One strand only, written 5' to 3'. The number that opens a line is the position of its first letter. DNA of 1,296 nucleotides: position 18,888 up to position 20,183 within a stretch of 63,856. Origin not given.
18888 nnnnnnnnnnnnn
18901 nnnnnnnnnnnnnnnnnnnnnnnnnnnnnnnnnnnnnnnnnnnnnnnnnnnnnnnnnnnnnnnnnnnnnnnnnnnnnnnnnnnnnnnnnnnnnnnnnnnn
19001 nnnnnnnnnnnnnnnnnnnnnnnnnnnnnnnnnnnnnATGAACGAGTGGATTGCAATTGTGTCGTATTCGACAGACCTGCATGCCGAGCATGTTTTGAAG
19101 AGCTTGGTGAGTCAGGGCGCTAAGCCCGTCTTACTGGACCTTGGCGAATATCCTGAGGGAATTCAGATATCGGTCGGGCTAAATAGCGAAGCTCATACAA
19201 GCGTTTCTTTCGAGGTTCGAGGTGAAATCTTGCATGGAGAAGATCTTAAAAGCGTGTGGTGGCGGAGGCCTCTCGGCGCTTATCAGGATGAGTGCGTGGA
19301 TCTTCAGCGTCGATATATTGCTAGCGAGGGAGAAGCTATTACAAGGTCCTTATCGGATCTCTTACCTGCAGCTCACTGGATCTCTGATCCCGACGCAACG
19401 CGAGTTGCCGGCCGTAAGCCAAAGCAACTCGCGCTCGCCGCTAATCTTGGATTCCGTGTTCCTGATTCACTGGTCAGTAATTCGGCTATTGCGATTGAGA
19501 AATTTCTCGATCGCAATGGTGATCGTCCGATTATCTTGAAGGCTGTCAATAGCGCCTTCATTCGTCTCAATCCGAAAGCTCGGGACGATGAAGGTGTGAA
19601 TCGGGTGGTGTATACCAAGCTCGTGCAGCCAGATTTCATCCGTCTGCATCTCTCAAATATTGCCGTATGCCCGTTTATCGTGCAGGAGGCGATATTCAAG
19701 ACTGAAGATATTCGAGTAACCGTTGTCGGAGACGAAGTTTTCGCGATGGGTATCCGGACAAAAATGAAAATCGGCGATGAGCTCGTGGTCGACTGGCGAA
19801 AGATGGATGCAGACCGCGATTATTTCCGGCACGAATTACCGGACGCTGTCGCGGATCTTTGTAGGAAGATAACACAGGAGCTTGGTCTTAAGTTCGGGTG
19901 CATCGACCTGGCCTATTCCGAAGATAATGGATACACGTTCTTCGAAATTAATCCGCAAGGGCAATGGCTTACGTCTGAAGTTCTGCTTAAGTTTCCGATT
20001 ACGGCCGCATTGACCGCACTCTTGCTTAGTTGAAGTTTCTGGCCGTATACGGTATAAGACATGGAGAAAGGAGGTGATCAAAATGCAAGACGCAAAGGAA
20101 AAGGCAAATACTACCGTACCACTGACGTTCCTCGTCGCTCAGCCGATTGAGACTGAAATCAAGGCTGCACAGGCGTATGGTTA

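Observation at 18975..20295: Hidden 51-aa precursor beside a microviridin-type ATP-grasp ligase: a minimal two-gene graspetide RiPP cluster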

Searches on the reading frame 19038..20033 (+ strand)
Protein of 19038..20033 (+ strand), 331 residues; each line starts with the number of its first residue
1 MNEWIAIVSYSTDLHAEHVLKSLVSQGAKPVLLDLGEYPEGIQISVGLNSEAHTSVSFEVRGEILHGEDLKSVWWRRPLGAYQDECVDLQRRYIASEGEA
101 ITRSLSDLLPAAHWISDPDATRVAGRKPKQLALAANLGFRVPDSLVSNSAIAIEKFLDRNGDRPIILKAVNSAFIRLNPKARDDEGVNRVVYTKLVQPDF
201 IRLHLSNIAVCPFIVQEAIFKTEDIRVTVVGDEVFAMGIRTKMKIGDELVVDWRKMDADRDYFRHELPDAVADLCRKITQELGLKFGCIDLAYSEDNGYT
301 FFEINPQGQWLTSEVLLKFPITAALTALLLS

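Call 3: search_protein_families(library=pfam, proteins=[window:19038-20033:+], max_evalue=0.1)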
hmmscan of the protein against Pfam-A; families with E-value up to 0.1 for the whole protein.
window:19038-20033:+ (331 aa): 2 families
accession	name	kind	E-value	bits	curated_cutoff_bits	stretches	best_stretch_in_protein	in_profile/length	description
PF21068.3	ATPgraspMvdD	-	1.3e-08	35.4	27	1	6-118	3-117/121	MvdD pre-ATP grasp domain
PF08443.16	RimK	-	2.7e-06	27.6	21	1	127-322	4-181/188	RimK-like ATP-grasp domain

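Call 4: search_protein_families(library=ncbifam, proteins=[window:19038-20033:+], max_evalue=0.1)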
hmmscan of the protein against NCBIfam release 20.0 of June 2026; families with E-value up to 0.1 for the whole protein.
window:19038-20033:+ (331 aa): 8 families
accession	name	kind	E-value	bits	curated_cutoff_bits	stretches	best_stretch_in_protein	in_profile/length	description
TIGR04187.1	GRASP_SAV_5884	subfamily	2.2e-55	188.1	350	1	5-329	2-311/312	ATP-grasp ribosomal peptide maturase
TIGR04185.1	ATPgraspMvdC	equivalog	4e-48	164.2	425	1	7-330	3-317/318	MvdC family ATP-grasp ribosomal peptide maturase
TIGR04184.1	ATPgraspMvdD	equivalog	3.1e-42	144.9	475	1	6-330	2-320/321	MvdD family ATP-grasp ribosomal peptide maturase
TIGR04192.1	GRASP_w_spasm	equivalog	2.6e-19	69.7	230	1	6-312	2-301/318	grasp-with-spasm system ATP-grasp peptide maturase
TIGR00768.1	rimK_fam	subfamily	3.1e-13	49.7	143.4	1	113-318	74-265/276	RimK family alpha-L-glutamate ligase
TIGR02144.1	LysX_arch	equivalog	1.3e-08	34.3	275.6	1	135-309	96-255/281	lysine biosynthesis protein LysX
NF040720.1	MptN_Meth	equivalog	3.1e-06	26.5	350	1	213-312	177-273/291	tetrahydromethanopterin:alpha-L-glutamate ligase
NF005315.0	PRK06849.1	equivalog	0.0059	15.7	406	1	109-176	98-166/389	hypothetical protein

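Call 6: find_homologous_proteins(query=window:19038-20033:+)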
Query window:19038-20033:+ (331 aa): 161 proteins with E <= 0.001 among 7284 candidates; the best 120 are listed.
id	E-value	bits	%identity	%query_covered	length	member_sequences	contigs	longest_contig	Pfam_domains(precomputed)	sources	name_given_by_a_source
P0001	1.4e-218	743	100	100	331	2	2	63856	PF08443.17,PF21068.4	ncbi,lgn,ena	-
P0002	3.7e-178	610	80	100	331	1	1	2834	PF21068.4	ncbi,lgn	ncbi:MAG: hypothetical protein WAX57_02755 [Minisyncoccia bacterium]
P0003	8.9e-129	447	59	100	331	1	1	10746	PF08443.17,PF21068.4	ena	-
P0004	1.4e-111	391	54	99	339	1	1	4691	PF08443.17,PF21068.4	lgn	-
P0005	1.3e-109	384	52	99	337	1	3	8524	PF21068.4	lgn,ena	-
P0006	7.0e-108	379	51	98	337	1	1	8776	PF08443.17,PF21068.4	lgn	-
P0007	4.5e-101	356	52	92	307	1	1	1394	PF21068.4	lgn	-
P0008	3.4e-100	354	49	100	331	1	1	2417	PF21068.4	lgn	-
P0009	2.4e-97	344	50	96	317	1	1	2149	PF21068.4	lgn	-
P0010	2.9e-96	341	49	100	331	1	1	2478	PF08443.17,PF21068.4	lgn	-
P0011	4.3e-91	324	48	99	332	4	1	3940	PF08443.17,PF21068.4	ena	-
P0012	5.7e-91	323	48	99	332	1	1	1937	PF21068.4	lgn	-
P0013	3.1e-86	308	47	98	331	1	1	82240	PF21068.4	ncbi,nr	ncbi:hypothetical protein IID26_00120 [Patescibacteria group bacterium]|nr:hypothetical protein [Pat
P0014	3.4e-85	304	44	99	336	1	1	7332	PF21068.4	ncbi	-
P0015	9.5e-84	300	49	99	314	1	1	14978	-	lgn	-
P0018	9.0e-81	290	43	99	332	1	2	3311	PF08443.17,PF21068.4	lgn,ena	-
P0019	1.7e-79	286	42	98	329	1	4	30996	PF08443.17,PF21068.4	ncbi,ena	-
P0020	2.4e-79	285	43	99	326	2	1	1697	PF08443.17,PF21068.4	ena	-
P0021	3.6e-78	281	42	98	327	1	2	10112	PF08443.17,PF21068.4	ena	-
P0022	5.6e-78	281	44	98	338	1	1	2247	PF21068.4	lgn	-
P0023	2.6e-77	278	44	98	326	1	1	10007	PF08443.17,PF21068.4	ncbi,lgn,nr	ncbi:hypothetical protein L6261_00180 [Candidatus Parcubacteria bacterium]|nr:hypothetical protein [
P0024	4.5e-77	278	41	99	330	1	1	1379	PF08443.17,PF21068.4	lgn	-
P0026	3.4e-76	275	42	97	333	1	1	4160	PF08443.17,PF21068.4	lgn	-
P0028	6.1e-76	274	41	100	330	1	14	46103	PF08443.17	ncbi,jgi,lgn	jgi:glutathione synthase/RimK-type ligase-like ATP-grasp enzyme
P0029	8.9e-76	273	40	99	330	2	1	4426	PF08443.17,PF21068.4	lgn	-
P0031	1.0e-75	273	44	99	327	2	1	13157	PF08443.17,PF21068.4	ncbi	-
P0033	2.9e-75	272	42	98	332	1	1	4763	PF08443.17,PF21068.4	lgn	-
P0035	4.6e-75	271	41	98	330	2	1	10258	PF08443.17,PF21068.4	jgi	-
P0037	1.0e-74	270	43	97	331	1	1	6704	PF08443.17,PF21068.4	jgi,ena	-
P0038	1.1e-74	270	41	98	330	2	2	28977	PF08443.17,PF21068.4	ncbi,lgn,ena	-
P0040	3.2e-74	268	41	98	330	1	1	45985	PF21068.4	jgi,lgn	-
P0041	4.4e-74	268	40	98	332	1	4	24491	PF08443.17,PF21068.4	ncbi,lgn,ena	-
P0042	5.3e-74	267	42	98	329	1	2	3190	PF21068.4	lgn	-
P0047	3.8e-73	265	40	98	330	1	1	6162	PF08443.17,PF21068.4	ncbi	-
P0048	5.3e-73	264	45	90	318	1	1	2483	PF21068.4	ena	-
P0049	1.1e-72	263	41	98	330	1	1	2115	PF08443.17,PF21068.4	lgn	-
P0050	3.2e-72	262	39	98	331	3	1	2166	PF08443.17,PF21068.4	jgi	jgi:glutathione synthase/RimK-type ligase-like ATP-grasp enzyme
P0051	1.5e-71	259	42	98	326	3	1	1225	PF08443.17,PF21068.4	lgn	-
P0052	1.8e-71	259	43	98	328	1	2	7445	PF08443.17,PF21068.4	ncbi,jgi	jgi:glutathione synthase/RimK-type ligase-like ATP-grasp enzyme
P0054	4.9e-71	258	40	98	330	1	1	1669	PF08443.17,PF21068.4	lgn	-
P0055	5.6e-71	258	40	98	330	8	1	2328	PF08443.17,PF21068.4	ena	-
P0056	1.5e-70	256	40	98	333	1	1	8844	PF08443.17,PF21068.4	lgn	-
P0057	2.8e-70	255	40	98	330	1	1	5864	PF08443.17,PF21068.4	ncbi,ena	ncbi:MAG: hypothetical protein WCG07_02575 [Candidatus Taylorbacteria bacterium]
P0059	1.1e-69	253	38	98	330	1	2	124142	PF08443.17,PF21068.4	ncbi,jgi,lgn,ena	ncbi:MAG: hypothetical protein WCV79_01335 [Candidatus Paceibacterota bacterium]|jgi:glutathione syn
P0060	1.4e-69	253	40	98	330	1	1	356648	PF08443.17,PF21068.4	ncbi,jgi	ncbi:MAG: hypothetical protein WC648_00045 [Candidatus Paceibacterota bacterium]|jgi:glutathione syn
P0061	1.5e-68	250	41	98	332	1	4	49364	PF08443.17,PF21068.4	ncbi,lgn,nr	ncbi:MAG: hypothetical protein HYV67_01085 [Candidatus Taylorbacteria bacterium]|nr:hypothetical pro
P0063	1.1e-66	243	41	92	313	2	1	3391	PF08443.17,PF21068.4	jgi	jgi:glutathione synthase/RimK-type ligase-like ATP-grasp enzyme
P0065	1.4e-65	240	39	97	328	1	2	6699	PF21068.4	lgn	-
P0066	2.2e-65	239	41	98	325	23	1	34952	PF21068.4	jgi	-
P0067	4.5e-65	238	39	99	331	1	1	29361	PF08443.17,PF21068.4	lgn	-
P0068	1.1e-64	237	39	98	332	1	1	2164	PF08443.17,PF21068.4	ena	-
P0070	9.0e-62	227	37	98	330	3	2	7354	PF08443.17,PF21068.4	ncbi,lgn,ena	-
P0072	5.0e-59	218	36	98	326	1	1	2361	PF21068.4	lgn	-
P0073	3.7e-55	206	38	98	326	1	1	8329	PF08443.17,PF21068.4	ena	-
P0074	1.3e-50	191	36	99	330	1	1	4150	PF08443.17,PF21068.4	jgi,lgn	jgi:glutathione synthase/RimK-type ligase-like ATP-grasp enzyme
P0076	6.0e-47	179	37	97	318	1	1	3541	PF21068.4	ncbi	-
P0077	7.7e-47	178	36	99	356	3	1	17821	PF21068.4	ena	-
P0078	3.7e-46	176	34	99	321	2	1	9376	PF21068.4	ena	-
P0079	2.9e-45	173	35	99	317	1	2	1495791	PF21068.4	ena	-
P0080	5.2e-45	172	36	99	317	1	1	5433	PF21068.4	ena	-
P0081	5.7e-43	166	34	98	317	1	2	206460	PF21068.4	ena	-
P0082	4.9e-42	162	34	98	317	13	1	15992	PF21068.4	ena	-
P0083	8.9e-42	162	35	98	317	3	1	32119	PF21068.4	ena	-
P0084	9.9e-42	161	34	99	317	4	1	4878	PF21068.4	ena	-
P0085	1.0e-41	161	34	98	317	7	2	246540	PF21068.4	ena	-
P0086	3.0e-41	160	33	98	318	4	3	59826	PF21068.4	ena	-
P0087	4.3e-41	159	34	98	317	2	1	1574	PF21068.4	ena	-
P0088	4.9e-41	159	34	99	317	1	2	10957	PF21068.4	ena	-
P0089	1.5e-40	158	35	98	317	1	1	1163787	PF21068.4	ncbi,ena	-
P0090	1.7e-40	157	33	99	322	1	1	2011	PF21068.4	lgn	-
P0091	3.1e-40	157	34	99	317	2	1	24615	PF21068.4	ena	-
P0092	5.8e-40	156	35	99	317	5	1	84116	PF21068.4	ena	-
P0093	8.2e-40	155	34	98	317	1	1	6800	PF21068.4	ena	-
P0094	9.8e-39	152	32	100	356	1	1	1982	PF21068.4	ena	-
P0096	2.3e-37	147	33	98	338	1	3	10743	PF18299.7,PF21068.4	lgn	-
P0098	9.2e-36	142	32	98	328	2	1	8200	PF21068.4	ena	-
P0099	8.7e-34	135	36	99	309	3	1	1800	PF21068.4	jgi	jgi:glutathione synthase/RimK-type ligase-like ATP-grasp enzyme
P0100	2.7e-33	134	33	97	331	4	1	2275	PF21068.4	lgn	-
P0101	2.8e-33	134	36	94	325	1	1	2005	PF21068.4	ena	-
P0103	9.0e-33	132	32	93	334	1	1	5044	PF08443.17,PF21068.4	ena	-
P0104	4.4e-32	130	32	99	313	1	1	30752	PF08443.17,PF21068.4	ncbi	-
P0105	6.2e-32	129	34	98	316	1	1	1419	PF21068.4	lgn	-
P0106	8.2e-32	129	32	99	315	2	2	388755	PF08443.17,PF21068.4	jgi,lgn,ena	jgi:glutathione synthase/RimK-type ligase-like ATP-grasp enzyme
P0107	1.3e-31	128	33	96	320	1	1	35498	PF21068.4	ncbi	-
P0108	3.3e-31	127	32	97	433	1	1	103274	PF08443.17,PF21068.4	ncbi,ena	-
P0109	3.9e-31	127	33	98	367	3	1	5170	PF21068.4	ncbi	-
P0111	2.1e-30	124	32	98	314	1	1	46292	PF21068.4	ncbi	ncbi:MAG: MvdC/MvdD family ATP grasp protein [Actinomycetota bacterium]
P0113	5.2e-30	123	36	80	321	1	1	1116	PF08443.17,PF21068.4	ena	-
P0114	1.2e-29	122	29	98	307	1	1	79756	PF02955.22,PF08443.17,PF21068.4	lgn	-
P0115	1.5e-29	121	32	98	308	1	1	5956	PF21068.4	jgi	jgi:glutathione synthase/RimK-type ligase-like ATP-grasp enzyme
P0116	1.8e-29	121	33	98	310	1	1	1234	PF21068.4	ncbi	-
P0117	2.5e-29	121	33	98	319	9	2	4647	PF08443.17,PF21068.4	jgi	jgi:hypothetical protein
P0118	6.2e-29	119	30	97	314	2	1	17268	PF21068.4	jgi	jgi:glutathione synthase/RimK-type ligase-like ATP-grasp enzyme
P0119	1.4e-28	118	32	97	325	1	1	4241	PF21068.4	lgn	-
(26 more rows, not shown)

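Call 10: find_related_loci(query=A1, collection=genome_contigs, flank=3000)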
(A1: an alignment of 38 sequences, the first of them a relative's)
Query A1 (331 aa) in genome_contigs; peptide patterns used: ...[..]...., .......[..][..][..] (x = any residue, [..] = any of these).
72 stretches matched a pattern; 28 encode a relative of the query (tblastn E <= 1e-3); 28 distinct loci.
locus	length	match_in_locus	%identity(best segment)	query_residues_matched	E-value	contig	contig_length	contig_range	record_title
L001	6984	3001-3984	41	2-331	2e-83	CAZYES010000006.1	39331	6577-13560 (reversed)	MAG TPA_asm: uncultured Candidatus Saccharibacteria bacterium isolate binchicken_co153_50 genome assembly, contig: NODE_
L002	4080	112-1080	41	5-329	2e-82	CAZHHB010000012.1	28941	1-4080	MAG TPA_asm: uncultured Candidatus Saccharibacteria bacterium isolate ERP113451_co1_453 genome assembly, contig: NODE_18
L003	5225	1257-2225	41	5-329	3e-81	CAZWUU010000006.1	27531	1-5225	MAG TPA_asm: uncultured Candidatus Saccharibacteria bacterium isolate SRP300315_co1_24 genome assembly, contig: NODE_894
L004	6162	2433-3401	40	5-329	1e-80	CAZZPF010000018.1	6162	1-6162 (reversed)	MAG TPA_asm: uncultured Candidatus Saccharibacteria bacterium isolate binchicken_co203_538 genome assembly, contig: k141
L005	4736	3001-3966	40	5-329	1e-80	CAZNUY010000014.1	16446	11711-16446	MAG TPA_asm: uncultured Candidatus Saccharibacteria bacterium isolate SRP133034_co1_83 genome assembly, contig: NODE_328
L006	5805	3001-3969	40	5-329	1e-77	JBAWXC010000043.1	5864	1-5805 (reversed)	MAG: Candidatus Taylorbacteria bacterium isolate ELA053 MAG053_43, whole genome shotgun sequence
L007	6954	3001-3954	40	1-325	3e-77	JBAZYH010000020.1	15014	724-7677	MAG: Candidatus Paceibacterota bacterium isolate SO_2017_GW1_76 NODE_14818_length_15014_cov_1.820850_OW334_2017, whole g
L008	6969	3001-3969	38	5-329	2e-76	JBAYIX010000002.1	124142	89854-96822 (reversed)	MAG: Candidatus Paceibacterota bacterium isolate SO_2016_GW1_41 scaffold00326_OW334_2016, whole genome shotgun sequence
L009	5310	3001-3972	39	5-329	5e-76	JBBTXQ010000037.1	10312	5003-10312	MAG: Patescibacteria group bacterium isolate H51-bin105_1 H51_bin105_1_000000000037, whole genome shotgun sequence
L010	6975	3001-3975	41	5-329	2e-75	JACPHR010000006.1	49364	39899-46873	MAG: Candidatus Taylorbacteria bacterium isolate NC_groundwater_419_Ag_B-0.1um_49_17 GD18-4_B1_scaffold_247189, whole ge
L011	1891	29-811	44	68-329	2e-76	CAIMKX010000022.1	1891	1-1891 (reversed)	uncultured bacterium isolate AM-2014-D8_bin-0381 genome assembly, contig: bin-0381:22/56, whole genome shotgun sequence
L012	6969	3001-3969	39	5-331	3e-71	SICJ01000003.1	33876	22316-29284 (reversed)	MAG: Candidatus Parcubacteria bacterium isolate Baikal-deep-G202 BACOMB-C5582, whole genome shotgun sequence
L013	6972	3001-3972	44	5-331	2e-84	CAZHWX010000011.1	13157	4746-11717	MAG TPA_asm: uncultured Candidatus Saccharibacteria bacterium isolate SRP286056_co2_565 genome assembly, contig: NODE_77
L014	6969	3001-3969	40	5-329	8e-77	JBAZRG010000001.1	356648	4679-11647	MAG: Candidatus Paceibacterota bacterium isolate SO_2017_GW1_142 NODE_213_length_356648_cov_3.206437_OW334_2017, whole g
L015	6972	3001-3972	41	5-331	1e-79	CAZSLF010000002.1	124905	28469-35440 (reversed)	MAG TPA_asm: uncultured Candidatus Saccharibacteria bacterium isolate SRP286056_co1_598 genome assembly, contig: NODE_10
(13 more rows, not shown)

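Call 11: find_related_loci(query=A1, collection=metagenome_contigs, flank=3000)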
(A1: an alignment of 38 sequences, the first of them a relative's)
Query A1 (331 aa) in metagenome_contigs; peptide patterns used: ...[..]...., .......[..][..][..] (x = any residue, [..] = any of these).
102 stretches matched a pattern; 51 encode a relative of the query (tblastn E <= 1e-3); 51 distinct loci.
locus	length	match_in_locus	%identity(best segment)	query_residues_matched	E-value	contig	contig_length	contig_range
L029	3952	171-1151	48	5-331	5e-100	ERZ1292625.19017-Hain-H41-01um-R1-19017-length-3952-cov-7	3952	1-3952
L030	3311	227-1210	43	5-331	2e-83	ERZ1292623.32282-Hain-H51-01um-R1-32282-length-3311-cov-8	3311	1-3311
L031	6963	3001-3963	40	5-330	4e-82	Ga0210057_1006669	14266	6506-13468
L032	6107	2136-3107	42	5-329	7e-82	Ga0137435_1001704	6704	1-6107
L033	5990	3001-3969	43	5-329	9e-81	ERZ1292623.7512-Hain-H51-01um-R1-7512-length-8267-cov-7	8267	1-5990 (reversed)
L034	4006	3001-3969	41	5-329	7e-81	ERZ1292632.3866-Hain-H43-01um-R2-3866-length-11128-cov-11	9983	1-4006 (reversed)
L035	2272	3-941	40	5-316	3e-81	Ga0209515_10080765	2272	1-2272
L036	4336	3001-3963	41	1-329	1e-78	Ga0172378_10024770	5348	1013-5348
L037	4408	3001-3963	39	5-330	1e-77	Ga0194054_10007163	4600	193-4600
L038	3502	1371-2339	40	5-329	4e-78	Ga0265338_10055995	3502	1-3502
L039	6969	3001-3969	38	5-329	2e-76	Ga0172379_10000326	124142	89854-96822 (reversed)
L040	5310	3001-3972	39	5-329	6e-76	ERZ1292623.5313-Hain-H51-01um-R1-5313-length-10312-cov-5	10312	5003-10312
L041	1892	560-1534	40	5-329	9e-79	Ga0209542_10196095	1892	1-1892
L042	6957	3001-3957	41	5-329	3e-74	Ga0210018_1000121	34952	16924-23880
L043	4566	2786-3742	41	5-329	3e-73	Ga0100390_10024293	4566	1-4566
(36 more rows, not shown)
